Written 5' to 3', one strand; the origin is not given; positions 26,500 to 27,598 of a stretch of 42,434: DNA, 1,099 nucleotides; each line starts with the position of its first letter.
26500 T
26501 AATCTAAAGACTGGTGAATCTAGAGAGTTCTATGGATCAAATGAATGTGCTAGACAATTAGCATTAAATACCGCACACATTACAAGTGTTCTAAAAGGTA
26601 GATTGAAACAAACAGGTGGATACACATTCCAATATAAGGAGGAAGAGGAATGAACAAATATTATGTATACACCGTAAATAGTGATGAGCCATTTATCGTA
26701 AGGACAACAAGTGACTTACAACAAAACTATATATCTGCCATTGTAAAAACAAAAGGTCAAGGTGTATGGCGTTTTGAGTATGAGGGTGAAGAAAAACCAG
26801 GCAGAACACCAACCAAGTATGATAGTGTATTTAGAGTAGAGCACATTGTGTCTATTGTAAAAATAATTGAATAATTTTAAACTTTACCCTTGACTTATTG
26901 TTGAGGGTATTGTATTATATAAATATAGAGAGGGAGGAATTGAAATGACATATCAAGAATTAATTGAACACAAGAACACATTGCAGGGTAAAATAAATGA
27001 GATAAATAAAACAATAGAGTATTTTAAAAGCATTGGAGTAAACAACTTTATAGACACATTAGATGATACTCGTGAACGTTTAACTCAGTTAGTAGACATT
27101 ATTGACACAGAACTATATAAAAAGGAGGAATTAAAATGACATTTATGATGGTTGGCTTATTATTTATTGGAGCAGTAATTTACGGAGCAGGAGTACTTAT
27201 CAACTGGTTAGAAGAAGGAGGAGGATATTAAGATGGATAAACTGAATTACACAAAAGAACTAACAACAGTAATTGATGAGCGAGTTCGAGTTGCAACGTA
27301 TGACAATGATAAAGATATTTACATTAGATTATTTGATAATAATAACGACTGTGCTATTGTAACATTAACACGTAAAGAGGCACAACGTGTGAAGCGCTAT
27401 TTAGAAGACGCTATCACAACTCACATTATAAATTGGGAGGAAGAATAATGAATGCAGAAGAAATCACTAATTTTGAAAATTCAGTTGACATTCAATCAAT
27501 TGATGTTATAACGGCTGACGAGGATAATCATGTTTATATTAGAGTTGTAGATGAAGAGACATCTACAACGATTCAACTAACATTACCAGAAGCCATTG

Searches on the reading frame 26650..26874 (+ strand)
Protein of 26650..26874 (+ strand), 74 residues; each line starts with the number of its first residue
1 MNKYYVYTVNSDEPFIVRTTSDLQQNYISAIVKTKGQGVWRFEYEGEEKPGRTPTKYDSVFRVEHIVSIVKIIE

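Call 40: search_protein_families(library=phrogs, proteins=[window:26650-26874:+], max_evalue=0.001)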
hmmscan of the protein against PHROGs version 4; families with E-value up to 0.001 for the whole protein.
window:26650-26874:+ (74 aa): 1 family
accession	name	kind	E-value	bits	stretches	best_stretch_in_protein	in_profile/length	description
phrog_29073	-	unknown function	2.7e-09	37.8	1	1-70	1-67/72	-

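Call 77: search_protein_families(library=pfam, proteins=[window:26650-26874:+], max_evalue=0.1)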
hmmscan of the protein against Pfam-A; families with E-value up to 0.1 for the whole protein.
window:26650-26874:+ (74 aa): 0 families

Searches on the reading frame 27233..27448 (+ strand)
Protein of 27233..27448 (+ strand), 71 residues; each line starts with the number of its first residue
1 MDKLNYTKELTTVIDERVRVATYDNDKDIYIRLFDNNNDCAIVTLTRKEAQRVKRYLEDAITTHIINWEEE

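Call 77: search_protein_families(library=pfam, proteins=[window:27233-27448:+], max_evalue=0.1)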
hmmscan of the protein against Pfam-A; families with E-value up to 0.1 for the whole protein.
window:27233-27448:+ (71 aa): 2 families
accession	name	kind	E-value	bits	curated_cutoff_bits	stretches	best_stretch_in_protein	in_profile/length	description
PF24448.1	T4_y05I_C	-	0.0026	18.5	27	1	21-62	30-67/69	y05I-like putative transcription factor C-terminal domain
PF11262.13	Tho2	-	0.065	12.8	23.1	1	29-63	149-183/305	Transcription factor/nuclear export subunit protein 2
